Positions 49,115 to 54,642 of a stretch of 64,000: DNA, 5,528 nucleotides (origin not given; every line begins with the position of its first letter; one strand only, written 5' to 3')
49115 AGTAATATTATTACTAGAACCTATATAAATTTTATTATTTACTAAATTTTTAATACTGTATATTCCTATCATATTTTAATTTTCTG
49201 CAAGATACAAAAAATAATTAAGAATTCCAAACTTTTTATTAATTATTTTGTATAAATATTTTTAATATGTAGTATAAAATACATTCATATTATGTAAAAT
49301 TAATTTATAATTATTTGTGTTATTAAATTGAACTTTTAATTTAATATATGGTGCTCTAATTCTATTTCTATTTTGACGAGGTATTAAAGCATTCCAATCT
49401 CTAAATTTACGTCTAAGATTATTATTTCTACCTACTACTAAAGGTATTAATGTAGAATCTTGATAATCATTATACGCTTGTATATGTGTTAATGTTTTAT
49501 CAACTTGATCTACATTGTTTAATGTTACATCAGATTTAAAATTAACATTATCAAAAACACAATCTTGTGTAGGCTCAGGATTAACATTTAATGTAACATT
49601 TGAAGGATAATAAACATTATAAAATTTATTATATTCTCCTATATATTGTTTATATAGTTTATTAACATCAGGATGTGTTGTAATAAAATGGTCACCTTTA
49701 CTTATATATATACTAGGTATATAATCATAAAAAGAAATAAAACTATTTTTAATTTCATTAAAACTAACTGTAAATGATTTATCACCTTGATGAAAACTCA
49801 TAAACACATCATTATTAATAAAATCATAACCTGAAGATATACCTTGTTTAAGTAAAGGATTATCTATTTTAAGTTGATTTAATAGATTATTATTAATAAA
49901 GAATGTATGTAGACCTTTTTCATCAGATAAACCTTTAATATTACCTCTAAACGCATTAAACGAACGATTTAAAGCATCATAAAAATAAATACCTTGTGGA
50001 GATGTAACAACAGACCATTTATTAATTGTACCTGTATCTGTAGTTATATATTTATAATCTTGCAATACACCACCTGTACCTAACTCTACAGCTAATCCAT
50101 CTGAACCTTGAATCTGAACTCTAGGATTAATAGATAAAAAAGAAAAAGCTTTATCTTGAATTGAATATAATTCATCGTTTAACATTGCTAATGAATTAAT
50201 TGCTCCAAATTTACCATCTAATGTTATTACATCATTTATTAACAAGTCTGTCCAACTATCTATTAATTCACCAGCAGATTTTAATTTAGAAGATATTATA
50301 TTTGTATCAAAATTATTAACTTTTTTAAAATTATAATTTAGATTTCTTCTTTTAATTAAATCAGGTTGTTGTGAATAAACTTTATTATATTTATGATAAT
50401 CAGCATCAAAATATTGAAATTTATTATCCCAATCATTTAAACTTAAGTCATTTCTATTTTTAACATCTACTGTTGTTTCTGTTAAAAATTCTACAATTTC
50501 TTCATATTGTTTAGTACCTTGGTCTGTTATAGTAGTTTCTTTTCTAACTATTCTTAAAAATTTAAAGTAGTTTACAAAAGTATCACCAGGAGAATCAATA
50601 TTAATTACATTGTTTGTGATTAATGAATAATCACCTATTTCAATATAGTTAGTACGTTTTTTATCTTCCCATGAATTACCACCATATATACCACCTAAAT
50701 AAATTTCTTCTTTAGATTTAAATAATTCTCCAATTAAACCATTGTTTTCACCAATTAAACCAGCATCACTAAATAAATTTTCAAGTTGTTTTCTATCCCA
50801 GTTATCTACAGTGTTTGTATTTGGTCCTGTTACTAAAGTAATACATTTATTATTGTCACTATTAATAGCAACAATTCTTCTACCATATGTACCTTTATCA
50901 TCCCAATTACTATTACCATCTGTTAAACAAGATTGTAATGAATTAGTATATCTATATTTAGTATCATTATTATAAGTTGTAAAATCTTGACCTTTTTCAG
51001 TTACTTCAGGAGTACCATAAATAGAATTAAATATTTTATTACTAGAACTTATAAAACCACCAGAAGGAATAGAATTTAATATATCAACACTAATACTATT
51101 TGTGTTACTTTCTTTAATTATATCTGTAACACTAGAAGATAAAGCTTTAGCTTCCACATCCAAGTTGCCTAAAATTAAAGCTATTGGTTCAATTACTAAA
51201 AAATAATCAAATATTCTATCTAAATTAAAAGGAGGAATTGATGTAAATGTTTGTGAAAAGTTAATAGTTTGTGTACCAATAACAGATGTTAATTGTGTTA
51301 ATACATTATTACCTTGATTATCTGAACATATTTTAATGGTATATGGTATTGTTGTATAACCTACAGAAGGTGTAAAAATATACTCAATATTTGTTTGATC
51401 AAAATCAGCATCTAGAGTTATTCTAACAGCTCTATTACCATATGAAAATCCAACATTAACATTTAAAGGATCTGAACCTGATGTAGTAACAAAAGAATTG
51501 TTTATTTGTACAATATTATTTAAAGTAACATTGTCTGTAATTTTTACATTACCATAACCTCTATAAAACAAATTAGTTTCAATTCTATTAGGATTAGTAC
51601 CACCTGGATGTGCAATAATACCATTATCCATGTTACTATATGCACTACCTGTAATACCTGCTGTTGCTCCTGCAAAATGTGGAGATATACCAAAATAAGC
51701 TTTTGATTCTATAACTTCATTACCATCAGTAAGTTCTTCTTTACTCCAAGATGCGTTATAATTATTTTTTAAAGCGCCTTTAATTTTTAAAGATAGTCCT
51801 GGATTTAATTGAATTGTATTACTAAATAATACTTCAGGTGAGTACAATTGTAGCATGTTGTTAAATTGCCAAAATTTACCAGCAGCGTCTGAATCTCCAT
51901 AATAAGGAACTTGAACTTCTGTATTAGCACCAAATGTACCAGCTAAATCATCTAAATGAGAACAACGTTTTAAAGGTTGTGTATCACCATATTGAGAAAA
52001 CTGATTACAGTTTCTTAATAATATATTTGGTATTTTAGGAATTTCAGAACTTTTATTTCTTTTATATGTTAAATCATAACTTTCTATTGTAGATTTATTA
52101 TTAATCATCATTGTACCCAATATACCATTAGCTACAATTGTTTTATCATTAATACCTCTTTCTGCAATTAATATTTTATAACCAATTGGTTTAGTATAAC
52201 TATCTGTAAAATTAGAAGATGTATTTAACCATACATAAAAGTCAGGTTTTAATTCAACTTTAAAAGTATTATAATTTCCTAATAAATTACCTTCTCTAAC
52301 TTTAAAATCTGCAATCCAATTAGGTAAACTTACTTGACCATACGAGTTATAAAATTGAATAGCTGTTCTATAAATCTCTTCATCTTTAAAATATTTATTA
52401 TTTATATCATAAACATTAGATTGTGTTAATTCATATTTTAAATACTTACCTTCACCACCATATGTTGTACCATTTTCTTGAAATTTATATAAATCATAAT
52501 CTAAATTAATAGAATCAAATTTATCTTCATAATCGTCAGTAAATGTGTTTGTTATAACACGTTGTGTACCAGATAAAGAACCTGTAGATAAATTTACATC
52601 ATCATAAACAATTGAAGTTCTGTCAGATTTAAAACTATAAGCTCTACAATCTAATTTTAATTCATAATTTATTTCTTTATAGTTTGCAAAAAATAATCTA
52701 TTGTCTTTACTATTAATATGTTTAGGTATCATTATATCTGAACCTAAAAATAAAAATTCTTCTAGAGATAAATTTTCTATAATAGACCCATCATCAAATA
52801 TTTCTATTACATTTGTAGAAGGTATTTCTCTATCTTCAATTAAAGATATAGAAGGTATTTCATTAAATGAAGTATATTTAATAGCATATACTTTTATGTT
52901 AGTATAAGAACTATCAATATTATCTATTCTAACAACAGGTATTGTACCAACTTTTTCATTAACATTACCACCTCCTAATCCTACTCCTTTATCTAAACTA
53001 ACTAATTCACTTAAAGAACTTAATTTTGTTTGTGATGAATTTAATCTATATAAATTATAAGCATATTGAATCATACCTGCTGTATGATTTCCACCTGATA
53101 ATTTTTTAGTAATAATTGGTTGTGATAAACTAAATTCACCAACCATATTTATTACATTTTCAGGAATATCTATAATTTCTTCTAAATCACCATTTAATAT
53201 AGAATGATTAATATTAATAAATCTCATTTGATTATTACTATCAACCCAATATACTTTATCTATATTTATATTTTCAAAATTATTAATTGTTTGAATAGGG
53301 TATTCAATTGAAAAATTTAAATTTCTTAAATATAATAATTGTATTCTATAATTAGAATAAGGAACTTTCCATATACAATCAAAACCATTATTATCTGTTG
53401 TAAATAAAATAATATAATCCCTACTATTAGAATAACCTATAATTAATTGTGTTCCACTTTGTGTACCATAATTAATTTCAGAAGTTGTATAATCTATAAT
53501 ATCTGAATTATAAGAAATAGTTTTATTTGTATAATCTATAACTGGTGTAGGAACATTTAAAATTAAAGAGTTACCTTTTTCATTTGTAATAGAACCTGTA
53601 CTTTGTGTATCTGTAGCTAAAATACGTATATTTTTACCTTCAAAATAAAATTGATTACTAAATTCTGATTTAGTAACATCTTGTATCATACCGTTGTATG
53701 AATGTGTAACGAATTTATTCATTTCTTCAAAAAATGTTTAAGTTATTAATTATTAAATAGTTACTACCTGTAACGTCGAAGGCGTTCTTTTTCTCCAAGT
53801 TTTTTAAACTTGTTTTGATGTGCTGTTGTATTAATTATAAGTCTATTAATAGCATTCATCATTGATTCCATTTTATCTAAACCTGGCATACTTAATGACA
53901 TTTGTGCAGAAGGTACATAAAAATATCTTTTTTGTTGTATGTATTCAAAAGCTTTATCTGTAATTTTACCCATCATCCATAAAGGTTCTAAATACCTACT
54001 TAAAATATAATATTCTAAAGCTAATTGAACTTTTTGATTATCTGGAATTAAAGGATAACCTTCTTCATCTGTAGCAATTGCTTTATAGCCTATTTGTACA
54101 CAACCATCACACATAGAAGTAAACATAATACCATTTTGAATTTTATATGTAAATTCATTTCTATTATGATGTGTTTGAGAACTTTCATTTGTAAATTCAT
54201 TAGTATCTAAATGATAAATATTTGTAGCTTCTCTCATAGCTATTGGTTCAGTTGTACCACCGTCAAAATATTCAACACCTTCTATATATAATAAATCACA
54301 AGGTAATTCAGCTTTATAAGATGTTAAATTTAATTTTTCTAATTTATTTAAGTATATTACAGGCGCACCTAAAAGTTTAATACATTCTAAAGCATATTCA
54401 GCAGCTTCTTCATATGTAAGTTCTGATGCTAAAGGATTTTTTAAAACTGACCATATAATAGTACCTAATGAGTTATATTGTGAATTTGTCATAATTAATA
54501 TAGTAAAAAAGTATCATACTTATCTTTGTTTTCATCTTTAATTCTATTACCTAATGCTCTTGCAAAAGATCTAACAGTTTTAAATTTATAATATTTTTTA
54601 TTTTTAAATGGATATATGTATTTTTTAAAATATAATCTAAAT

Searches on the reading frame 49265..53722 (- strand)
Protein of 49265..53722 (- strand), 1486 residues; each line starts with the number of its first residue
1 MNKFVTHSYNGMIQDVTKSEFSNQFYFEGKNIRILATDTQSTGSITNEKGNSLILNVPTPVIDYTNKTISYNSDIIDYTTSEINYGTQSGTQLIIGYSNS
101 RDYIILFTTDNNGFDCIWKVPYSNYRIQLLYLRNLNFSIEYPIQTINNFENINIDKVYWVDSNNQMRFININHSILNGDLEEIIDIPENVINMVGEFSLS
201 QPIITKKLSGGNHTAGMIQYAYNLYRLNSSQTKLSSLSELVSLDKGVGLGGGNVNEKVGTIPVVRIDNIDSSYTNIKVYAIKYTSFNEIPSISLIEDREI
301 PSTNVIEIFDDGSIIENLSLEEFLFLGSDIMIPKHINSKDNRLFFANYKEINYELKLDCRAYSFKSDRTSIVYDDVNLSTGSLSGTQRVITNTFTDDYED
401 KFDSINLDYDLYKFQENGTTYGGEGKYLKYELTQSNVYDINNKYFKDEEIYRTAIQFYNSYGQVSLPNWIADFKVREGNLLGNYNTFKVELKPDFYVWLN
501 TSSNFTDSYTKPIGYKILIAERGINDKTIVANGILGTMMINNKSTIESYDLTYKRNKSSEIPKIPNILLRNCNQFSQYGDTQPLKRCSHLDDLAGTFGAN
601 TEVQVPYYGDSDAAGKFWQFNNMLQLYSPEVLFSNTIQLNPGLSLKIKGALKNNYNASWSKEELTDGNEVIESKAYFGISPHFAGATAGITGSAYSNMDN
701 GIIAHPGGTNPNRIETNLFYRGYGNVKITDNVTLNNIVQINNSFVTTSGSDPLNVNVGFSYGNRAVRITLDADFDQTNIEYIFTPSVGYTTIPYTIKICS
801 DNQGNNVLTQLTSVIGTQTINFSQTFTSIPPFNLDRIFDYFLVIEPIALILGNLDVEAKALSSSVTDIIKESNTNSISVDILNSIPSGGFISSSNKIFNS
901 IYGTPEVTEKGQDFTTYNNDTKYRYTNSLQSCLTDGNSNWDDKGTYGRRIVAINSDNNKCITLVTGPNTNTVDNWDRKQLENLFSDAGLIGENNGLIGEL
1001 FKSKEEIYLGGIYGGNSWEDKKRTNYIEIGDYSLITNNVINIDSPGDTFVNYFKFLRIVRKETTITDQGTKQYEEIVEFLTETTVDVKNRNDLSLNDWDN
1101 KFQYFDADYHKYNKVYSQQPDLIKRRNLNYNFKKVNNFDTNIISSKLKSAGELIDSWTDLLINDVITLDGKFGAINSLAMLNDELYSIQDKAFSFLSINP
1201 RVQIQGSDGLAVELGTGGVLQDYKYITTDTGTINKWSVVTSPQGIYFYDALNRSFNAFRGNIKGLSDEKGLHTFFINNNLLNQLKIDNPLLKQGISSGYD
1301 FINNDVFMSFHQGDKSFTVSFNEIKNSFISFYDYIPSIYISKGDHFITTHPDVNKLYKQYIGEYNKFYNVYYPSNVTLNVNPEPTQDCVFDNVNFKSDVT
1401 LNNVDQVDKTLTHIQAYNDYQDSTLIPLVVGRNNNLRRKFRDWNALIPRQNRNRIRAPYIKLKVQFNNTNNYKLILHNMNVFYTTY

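Call 7: search_protein_families(library=pfam, proteins=[window:49265-53722:-], max_evalue=0.1)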
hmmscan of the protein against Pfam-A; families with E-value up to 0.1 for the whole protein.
window:49265-53722:- (1486 aa): 4 families
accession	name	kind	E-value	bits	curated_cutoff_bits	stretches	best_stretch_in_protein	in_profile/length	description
PF25731.1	crAss_MUZ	-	1.5e-200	669.7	27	2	441-1349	448-1221/1224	Crassvirus muzzle protein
PF25729.1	crAss_MUZ_C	-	1.4e-16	61.1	27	1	1362-1450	1-83/83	Crassvirus muzzle protein C-terminal domain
PF08964.15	Crystall_3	-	0.047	14.3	27.3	0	371-441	6-77/86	Beta/Gamma crystallin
PF03941.20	INCENP_ARK-bind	-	0.052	13.9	22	0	810-838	30-55/55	Inner centromere protein, ARK binding region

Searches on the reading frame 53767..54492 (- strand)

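Call 43: search_protein_families(library=pfam, proteins=[window:53767-54492:-], max_evalue=0.001)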
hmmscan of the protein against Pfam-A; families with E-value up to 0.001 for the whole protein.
window:53767-54492:- (242 aa): 1 family
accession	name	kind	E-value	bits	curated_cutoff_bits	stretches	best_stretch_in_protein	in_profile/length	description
PF24228.1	CrAss_Ring_1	-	5.7e-59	200.2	27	1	3-239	2-268/272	Phage tail ring protein 1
